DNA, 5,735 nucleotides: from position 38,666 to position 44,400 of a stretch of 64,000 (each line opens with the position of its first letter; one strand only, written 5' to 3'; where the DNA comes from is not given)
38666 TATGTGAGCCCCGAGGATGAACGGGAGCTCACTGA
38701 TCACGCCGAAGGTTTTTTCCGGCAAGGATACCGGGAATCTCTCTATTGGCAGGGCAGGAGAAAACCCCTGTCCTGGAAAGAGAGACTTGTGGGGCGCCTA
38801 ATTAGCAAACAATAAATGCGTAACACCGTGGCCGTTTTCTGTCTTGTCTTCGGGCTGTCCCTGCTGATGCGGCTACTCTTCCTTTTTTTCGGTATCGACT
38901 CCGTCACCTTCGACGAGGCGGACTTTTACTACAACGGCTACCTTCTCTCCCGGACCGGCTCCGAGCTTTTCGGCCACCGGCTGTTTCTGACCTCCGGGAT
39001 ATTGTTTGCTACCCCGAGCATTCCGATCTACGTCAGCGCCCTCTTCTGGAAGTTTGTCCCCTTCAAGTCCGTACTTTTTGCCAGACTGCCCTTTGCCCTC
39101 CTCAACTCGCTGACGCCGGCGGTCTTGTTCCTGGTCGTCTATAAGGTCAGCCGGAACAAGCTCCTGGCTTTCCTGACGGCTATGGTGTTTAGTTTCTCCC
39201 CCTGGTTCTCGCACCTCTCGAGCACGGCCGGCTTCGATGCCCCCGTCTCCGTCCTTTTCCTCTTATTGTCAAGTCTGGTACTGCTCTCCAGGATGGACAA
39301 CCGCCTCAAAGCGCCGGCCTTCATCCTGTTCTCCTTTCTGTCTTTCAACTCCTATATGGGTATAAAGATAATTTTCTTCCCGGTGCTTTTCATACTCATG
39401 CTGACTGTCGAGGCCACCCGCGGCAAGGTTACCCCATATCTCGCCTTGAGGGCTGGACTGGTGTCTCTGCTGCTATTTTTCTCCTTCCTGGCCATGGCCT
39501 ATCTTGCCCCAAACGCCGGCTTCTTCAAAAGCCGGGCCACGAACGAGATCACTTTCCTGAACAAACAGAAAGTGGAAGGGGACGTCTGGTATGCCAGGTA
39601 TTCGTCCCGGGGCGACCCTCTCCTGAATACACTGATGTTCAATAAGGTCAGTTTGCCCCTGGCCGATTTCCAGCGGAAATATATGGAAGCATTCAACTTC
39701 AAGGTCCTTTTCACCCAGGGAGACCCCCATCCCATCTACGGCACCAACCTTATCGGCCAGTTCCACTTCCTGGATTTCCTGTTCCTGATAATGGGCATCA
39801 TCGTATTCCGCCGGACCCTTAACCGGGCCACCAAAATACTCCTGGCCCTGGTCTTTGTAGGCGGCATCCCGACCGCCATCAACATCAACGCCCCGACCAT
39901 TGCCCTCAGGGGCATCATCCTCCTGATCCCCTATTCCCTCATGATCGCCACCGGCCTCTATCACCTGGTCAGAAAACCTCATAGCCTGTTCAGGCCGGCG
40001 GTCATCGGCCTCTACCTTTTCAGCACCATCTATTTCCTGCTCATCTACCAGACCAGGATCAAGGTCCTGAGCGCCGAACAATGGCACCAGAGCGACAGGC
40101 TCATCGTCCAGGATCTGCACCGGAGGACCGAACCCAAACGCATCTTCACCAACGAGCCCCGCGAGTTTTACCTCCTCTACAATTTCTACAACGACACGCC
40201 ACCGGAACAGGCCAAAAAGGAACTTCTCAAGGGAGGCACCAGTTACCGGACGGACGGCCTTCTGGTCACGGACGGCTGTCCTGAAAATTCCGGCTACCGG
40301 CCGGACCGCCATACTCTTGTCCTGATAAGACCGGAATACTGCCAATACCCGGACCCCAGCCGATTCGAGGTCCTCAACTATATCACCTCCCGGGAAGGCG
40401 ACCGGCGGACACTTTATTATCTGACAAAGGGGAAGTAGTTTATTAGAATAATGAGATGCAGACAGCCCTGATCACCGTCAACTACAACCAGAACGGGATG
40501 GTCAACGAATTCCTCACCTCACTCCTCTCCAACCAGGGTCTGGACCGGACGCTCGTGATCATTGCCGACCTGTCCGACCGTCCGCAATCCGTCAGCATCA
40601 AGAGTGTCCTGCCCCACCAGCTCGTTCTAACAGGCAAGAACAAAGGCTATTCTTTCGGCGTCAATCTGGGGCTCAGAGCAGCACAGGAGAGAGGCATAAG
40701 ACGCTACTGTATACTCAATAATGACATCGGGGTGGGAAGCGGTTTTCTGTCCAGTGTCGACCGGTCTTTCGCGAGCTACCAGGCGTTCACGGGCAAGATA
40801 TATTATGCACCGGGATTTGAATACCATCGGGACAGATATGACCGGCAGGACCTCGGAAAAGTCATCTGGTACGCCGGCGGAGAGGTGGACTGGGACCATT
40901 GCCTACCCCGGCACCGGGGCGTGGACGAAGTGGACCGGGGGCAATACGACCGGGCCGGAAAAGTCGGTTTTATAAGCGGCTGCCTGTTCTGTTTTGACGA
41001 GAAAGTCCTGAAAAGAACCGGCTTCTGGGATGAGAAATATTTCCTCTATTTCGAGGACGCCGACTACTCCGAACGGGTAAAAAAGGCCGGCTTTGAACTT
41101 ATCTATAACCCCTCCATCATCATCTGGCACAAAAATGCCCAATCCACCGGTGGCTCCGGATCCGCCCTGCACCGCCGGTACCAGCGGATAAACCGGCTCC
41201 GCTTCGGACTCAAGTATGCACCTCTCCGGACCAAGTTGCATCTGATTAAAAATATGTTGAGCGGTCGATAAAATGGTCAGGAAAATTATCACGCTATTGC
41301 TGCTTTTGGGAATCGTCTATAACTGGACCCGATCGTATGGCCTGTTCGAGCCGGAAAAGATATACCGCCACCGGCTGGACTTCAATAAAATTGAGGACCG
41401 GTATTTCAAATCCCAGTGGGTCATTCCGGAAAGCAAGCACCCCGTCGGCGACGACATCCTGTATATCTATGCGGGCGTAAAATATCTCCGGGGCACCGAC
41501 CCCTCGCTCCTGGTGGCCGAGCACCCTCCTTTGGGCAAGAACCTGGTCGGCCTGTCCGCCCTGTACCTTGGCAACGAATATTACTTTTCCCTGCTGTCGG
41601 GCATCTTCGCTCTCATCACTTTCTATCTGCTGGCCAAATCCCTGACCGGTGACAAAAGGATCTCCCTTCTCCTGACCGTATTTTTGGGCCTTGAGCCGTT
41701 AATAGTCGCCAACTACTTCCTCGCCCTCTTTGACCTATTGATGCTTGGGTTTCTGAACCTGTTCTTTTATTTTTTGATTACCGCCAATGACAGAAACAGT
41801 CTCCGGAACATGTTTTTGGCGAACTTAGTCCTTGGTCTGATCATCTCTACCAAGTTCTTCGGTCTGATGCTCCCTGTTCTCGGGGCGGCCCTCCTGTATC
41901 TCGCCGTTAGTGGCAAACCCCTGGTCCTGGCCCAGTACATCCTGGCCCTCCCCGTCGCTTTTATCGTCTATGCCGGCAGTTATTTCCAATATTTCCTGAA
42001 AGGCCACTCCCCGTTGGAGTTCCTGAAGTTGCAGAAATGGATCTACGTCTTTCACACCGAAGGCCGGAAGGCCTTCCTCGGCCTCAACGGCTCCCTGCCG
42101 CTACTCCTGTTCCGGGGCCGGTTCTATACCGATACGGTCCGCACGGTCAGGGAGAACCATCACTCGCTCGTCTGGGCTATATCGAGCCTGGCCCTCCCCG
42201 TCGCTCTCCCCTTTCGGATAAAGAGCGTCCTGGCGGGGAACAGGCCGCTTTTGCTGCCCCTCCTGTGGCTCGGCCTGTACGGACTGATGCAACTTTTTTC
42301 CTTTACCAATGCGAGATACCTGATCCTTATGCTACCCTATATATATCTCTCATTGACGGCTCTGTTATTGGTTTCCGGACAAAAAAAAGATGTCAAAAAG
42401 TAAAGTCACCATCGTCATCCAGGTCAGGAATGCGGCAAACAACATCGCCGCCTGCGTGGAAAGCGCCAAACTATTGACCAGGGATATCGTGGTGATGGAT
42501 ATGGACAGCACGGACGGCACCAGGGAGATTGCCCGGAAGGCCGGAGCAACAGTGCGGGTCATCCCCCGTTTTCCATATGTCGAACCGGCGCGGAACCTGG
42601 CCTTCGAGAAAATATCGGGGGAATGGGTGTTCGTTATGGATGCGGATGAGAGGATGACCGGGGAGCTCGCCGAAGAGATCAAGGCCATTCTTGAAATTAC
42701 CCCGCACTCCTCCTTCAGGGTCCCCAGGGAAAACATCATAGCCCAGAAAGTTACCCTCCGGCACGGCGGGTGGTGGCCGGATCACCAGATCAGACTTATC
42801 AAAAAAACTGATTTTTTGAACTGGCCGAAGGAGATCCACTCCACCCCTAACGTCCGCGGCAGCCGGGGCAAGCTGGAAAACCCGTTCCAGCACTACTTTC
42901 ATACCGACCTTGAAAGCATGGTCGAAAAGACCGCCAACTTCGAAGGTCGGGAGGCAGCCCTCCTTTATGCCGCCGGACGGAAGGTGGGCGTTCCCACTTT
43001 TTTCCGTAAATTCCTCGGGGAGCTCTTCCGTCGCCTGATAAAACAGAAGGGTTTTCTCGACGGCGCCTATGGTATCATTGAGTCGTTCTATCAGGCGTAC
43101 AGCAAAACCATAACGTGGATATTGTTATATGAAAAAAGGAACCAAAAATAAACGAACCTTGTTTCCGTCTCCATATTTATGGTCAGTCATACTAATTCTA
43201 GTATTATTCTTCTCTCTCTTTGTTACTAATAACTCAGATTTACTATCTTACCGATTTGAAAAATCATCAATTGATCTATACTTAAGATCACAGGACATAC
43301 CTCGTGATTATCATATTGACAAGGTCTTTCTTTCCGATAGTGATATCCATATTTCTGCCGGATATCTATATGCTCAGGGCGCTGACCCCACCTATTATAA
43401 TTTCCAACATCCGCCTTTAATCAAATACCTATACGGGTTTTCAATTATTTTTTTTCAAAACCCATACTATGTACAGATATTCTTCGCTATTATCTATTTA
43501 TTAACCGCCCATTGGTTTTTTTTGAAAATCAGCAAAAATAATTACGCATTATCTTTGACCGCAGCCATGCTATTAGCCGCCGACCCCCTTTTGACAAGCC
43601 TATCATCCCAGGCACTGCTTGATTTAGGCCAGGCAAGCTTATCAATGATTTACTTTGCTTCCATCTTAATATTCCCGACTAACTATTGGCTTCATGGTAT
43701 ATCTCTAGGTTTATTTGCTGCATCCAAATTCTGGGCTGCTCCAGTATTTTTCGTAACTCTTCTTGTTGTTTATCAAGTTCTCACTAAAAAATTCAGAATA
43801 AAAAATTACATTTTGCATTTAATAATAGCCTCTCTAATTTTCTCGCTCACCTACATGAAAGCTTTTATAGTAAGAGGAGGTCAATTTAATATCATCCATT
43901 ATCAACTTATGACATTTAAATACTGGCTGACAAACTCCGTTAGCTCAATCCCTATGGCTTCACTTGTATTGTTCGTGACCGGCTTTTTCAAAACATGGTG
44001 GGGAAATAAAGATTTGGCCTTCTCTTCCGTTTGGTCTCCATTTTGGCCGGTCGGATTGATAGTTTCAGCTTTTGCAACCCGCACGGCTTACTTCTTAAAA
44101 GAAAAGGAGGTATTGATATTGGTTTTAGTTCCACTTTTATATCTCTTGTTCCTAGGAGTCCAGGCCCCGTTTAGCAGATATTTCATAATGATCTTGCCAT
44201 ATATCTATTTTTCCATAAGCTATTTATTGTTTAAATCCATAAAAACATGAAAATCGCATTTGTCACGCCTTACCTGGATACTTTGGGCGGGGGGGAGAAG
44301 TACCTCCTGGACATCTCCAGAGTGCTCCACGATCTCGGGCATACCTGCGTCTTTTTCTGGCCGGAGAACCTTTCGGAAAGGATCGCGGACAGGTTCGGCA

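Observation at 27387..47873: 20-kb extracytoplasmic glycosylation super-locus: nine GT-C membrane transferases, five of them in tandem start/stop-coupled GT2->GT-C gene pairs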

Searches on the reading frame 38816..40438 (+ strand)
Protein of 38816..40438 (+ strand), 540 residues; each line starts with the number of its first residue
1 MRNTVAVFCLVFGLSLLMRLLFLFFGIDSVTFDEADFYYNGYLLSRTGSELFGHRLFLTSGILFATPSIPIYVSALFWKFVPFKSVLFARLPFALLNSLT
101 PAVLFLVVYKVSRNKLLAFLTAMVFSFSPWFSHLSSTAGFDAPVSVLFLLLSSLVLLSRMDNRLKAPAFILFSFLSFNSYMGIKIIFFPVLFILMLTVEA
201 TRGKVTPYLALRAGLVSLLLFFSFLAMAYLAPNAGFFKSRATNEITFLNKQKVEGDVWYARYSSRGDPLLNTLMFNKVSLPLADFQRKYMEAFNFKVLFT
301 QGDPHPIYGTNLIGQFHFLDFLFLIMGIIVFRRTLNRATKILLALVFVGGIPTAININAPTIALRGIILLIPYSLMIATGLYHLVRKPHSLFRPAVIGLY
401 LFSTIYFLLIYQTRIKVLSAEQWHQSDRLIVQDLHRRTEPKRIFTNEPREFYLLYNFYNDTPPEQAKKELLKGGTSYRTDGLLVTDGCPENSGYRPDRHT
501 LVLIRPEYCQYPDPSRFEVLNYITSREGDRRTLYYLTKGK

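Call 4: search_protein_families(library=pfam, proteins=[window:38816-40438:+], max_evalue=0.01)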
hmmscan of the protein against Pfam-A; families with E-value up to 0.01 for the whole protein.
window:38816-40438:+ (540 aa): 0 families

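Call 6: search_protein_families(library=ncbifam, proteins=[window:38816-40438:+], max_evalue=0.01)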
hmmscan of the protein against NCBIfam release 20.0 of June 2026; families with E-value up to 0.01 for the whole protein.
window:38816-40438:+ (540 aa): 0 families

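Call 13: find_encoding_contigs(protein=window:38816-40438:+, flank=10000, max_places=6)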
Protein window:38816-40438:+ (540 aa): 2 contigs read that carry it; 1 place shown.
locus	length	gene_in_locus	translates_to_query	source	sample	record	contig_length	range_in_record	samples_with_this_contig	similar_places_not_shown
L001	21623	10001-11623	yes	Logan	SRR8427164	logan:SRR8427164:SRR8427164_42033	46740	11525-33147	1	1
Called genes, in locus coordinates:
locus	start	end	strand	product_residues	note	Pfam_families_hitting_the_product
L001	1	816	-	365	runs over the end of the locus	-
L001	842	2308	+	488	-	PF13231:PMT_2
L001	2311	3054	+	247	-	PF00535:Glycos_transf_2, PF10111:Glyco_tranf_2_2 (weak)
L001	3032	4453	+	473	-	PF13231:PMT_2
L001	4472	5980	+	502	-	PF13231:PMT_2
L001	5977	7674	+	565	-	PF10131:PTPS_related (weak), PF13231:PMT_2 (weak)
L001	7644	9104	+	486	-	PF01943:Polysacc_synt, PF13440:Polysacc_synt_3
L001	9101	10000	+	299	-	PF00535:Glycos_transf_2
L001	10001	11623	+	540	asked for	-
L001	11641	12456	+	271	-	PF13641:Glyco_tranf_2_3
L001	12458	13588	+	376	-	PF13231:PMT_2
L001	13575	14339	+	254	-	PF00535:Glycos_transf_2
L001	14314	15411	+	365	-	-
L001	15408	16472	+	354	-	PF00534:Glycos_transf_1, PF13692:Glyco_trans_1_4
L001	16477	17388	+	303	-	PF00535:Glycos_transf_2, PF10111:Glyco_tranf_2_2 (weak), PF13641:Glyco_tranf_2_3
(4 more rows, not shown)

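Call 39: search_protein_families(library=pfam, proteins=[window:38816-40438:+], max_evalue=10)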
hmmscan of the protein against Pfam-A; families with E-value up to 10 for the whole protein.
window:38816-40438:+ (540 aa): 0 families

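Call 48: search_solved_structures(query=A3, max_evalue=10)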
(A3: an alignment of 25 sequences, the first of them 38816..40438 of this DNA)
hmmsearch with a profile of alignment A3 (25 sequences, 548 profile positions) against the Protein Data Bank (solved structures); distinct sequences matched with E-value up to 10: 0.

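Call 58: search_protein_families(library=pfam, alignment_id=A3, max_evalue=0.01)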
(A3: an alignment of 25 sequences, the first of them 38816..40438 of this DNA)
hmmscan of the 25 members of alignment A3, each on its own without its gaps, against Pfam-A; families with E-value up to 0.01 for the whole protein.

A. member 1, window:38816-40438:+ (540 aa): 0 families

B. families by the number of members that match (of 25 scanned): 3 families
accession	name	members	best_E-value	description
PF02366.24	PMT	4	0.0004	Dolichyl-phosphate-mannose-protein mannosyltransferase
PF09852.15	DUF2079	3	3.8e-05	Predicted membrane protein (DUF2079)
PF13231.12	PMT_2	2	0.0018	Dolichyl-phosphate-mannose-protein mannosyltransferase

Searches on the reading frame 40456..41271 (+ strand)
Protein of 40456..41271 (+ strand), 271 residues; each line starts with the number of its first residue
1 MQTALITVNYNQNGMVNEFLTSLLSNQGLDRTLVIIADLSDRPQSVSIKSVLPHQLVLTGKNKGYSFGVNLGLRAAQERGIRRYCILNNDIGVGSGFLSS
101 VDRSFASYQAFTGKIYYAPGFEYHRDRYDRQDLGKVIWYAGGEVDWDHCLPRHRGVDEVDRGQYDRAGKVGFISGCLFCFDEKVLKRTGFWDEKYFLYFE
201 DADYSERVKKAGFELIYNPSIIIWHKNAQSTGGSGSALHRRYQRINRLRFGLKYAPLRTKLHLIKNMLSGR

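Call 4: search_protein_families(library=pfam, proteins=[window:40456-41271:+], max_evalue=0.01)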
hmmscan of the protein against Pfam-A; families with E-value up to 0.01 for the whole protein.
window:40456-41271:+ (271 aa): 3 families
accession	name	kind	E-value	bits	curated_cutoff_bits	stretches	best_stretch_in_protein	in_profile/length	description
PF13641.12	Glyco_tranf_2_3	-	6.7e-08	33.3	27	1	5-232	5-218/230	Glycosyltransferase like family 2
PF13632.12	Glyco_trans_2_3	-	0.00034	20.9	27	1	161-242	60-139/198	Glycosyl transferase family group 2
PF00535.33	Glycos_transf_2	-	0.0017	18.7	23.3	1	6-126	3-126/168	Glycosyl transferase family 2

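Call 6: search_protein_families(library=ncbifam, proteins=[window:40456-41271:+], max_evalue=0.01)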
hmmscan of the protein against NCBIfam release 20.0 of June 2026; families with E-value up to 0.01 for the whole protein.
window:40456-41271:+ (271 aa): 4 families
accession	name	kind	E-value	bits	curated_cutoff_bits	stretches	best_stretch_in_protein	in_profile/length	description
TIGR01556.1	rhamnosyltran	subfamily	3.4e-08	33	200.55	1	173-227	150-202/281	rhamnosyltransferase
TIGR03937.1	PgaC_IcaA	equivalog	5.5e-07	28.9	422.3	1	167-224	194-249/407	poly-beta-1,6-N-acetyl-D-glucosamine synthase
TIGR03965.1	mycofact_glyco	equivalog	0.00018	20.5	280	1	166-227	222-282/467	mycofactocin biosynthesis glycosyltransferase MftF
NF007482.0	PRK10073.1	equivalog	0.0068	15.4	423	1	4-78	9-86/334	glycosyltransferase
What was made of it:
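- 40456..41271 (+): GT2d: a soluble Leloir GT2 of rhamnosyltransferase/Glyco_tranf_2_3 type. Calls 4 and 6.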

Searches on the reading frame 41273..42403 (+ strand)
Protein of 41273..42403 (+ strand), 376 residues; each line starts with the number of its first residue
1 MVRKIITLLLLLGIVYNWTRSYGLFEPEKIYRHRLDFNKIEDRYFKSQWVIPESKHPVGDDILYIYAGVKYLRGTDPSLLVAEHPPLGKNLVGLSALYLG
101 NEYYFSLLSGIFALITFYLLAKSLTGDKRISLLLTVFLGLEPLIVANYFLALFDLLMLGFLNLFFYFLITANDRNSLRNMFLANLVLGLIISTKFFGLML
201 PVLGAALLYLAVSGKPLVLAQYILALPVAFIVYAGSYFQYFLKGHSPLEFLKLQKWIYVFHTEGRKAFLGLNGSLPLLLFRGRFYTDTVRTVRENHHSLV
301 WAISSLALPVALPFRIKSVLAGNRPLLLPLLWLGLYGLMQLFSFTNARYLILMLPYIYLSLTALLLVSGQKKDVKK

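Call 4: search_protein_families(library=pfam, proteins=[window:41273-42403:+], max_evalue=0.01)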
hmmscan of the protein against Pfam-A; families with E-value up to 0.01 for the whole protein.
window:41273-42403:+ (376 aa): 2 families
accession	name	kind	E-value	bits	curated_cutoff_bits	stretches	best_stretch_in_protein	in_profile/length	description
PF13231.12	PMT_2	-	5.9e-07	30.3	26.1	1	103-232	25-150/160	Dolichyl-phosphate-mannose-protein mannosyltransferase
PF02366.24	PMT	-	3.3e-05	24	22.7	1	17-207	8-197/245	Dolichyl-phosphate-mannose-protein mannosyltransferase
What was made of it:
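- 41273..42403 (+): M7: a short GT-C (PMT_2 plus PMT) with the HPPLGK motif. Pfam PMT_2 5.9e-7 and PMT 3.3e-5, both above their gathering scores (call 4).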

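Call 6: search_protein_families(library=ncbifam, proteins=[window:41273-42403:+], max_evalue=0.01)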
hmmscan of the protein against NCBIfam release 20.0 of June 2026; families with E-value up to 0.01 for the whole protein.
window:41273-42403:+ (376 aa): 0 families

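Call 19: search_solved_structures(query=window:41273-42403:+, max_evalue=1)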
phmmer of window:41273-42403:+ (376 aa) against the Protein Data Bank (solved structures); distinct sequences matched with E-value up to 1: 0.

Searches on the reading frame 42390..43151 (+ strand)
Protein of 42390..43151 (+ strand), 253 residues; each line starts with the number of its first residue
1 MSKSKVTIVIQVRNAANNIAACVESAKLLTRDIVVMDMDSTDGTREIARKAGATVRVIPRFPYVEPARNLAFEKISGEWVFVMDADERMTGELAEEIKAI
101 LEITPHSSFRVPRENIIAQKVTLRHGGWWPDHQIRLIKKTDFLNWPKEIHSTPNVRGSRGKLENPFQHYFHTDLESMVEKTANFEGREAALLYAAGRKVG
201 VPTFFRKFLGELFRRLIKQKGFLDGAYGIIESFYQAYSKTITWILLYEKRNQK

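Call 4: search_protein_families(library=pfam, proteins=[window:42390-43151:+], max_evalue=0.01)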
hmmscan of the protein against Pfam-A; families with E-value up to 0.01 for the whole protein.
window:42390-43151:+ (253 aa): 2 families
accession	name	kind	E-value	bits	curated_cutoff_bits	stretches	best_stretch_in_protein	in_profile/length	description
PF00535.33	Glycos_transf_2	-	8.1e-15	55.6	23.3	1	7-135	1-139/168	Glycosyl transferase family 2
PF13704.12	Glyco_tranf_2_4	-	3.2e-05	24.8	27.5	1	13-89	1-84/98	Glycosyl transferase family 2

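Call 6: search_protein_families(library=ncbifam, proteins=[window:42390-43151:+], max_evalue=0.01)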
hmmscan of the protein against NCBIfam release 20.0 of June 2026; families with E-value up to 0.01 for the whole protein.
window:42390-43151:+ (253 aa): 11 families
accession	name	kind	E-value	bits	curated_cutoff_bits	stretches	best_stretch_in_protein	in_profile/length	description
TIGR04182.1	glyco_TIGR04182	equivalog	3.1e-08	33.3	325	1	5-96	1-92/293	S-layer glycoprotein N-glycosyltransferase AglJ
TIGR04195.1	S_glycosyl_SunS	equivalog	1.2e-06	27.6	350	1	5-100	58-154/421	SunS family peptide S-glycosyltransferase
TIGR04283.1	glyco_like_mftF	equivalog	1.7e-06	27.8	182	1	7-102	2-98/221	TIGR04283 family arsenosugar biosynthesis glycosyltransferase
TIGR03965.1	mycofact_glyco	equivalog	2.8e-06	26.5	280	1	3-86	73-164/467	mycofactocin biosynthesis glycosyltransferase MftF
NF010496.0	PRK13915.1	equivalog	3.2e-06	26.4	262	1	3-55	30-88/307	glucosyl-3-phosphoglycerate synthase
NF007482.0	PRK10073.1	equivalog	4.8e-06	25.8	423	1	2-97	4-106/334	glycosyltransferase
TIGR03469.1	HpnB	hypoth_equivalog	0.00099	18.2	379.25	1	5-57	45-101/386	hopene-associated glycosyltransferase HpnB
NF047683.1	TeichurnBiosyTuaG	equivalog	0.002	17.8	400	1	3-92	5-102/252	teichuronic acid biosynthesis protein TuaG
NF058614.1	PPMAGASynPpgS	equivalog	0.0031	17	370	1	6-55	2-51/226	polyprenyl-phospho-N-acetylgalactosaminyl synthase PpgS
TIGR00186.1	rRNA_methyl_3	equivalog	0.0045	16.5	160.15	1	16-93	104-183/240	23S rRNA (guanosine(2251)-2'-O)-methyltransferase RlmB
NF045692.1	OglycostaseCruG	equivalog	0.0066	15.4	600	0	4-53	41-93/386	2'-O-glycosyltransferase CruG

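Call 95: find_encoding_contigs(protein=window:42390-43151:+, flank=3000, max_places=6)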
Protein window:42390-43151:+ (253 aa): no gene with exactly this product is on record in the collection.

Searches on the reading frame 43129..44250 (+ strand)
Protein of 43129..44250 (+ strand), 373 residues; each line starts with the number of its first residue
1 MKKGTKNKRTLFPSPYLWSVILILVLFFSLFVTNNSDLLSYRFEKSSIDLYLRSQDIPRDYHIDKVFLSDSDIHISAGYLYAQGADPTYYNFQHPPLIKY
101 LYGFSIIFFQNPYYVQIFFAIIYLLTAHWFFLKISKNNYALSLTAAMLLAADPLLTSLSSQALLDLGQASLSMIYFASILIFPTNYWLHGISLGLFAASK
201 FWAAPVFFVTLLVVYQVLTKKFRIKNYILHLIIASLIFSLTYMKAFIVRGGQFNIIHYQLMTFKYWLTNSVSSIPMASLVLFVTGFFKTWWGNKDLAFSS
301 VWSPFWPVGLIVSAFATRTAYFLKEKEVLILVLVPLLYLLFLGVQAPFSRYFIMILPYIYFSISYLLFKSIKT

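Call 4: search_protein_families(library=pfam, proteins=[window:43129-44250:+], max_evalue=0.01)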
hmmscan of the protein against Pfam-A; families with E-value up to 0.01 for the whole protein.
window:43129-44250:+ (373 aa): 0 families

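Call 6: search_protein_families(library=ncbifam, proteins=[window:43129-44250:+], max_evalue=0.01)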
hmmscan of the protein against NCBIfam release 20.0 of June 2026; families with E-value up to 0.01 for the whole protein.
window:43129-44250:+ (373 aa): 0 families

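Call 39: search_protein_families(library=pfam, proteins=[window:43129-44250:+], max_evalue=10)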
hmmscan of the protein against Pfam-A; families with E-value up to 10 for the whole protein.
window:43129-44250:+ (373 aa): 0 families

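Call 49: search_solved_structures(query=A4, max_evalue=10)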
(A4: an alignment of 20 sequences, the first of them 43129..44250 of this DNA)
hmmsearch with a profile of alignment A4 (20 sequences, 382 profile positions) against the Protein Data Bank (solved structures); distinct sequences matched with E-value up to 10: 0.
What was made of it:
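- Tried and rejected: Profiles of the M6 and M7/M8 families also found nothing in the PDB (calls 48, 49).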

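Call 94: find_encoding_contigs(protein=window:43129-44250:+, flank=3000, max_places=6)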
Protein window:43129-44250:+ (373 aa): no gene with exactly this product is on record in the collection.
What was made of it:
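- Tried and rejected: Exact-protein look-ups for the window's M8 and GT2e alleles found no record (calls 94, 95).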

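Call 99: search_protein_families(library=pfam, alignment_id=A4, max_evalue=0.01)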
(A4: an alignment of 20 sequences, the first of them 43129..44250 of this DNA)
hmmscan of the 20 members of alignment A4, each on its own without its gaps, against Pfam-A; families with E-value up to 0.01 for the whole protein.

A. member 1, window:43129-44250:+ (373 aa): 0 families

B. families by the number of members that match (of 20 scanned): 2 families
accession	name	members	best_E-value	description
PF13231.12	PMT_2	16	1.1e-12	Dolichyl-phosphate-mannose-protein mannosyltransferase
PF02366.24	PMT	2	3.3e-05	Dolichyl-phosphate-mannose-protein mannosyltransferase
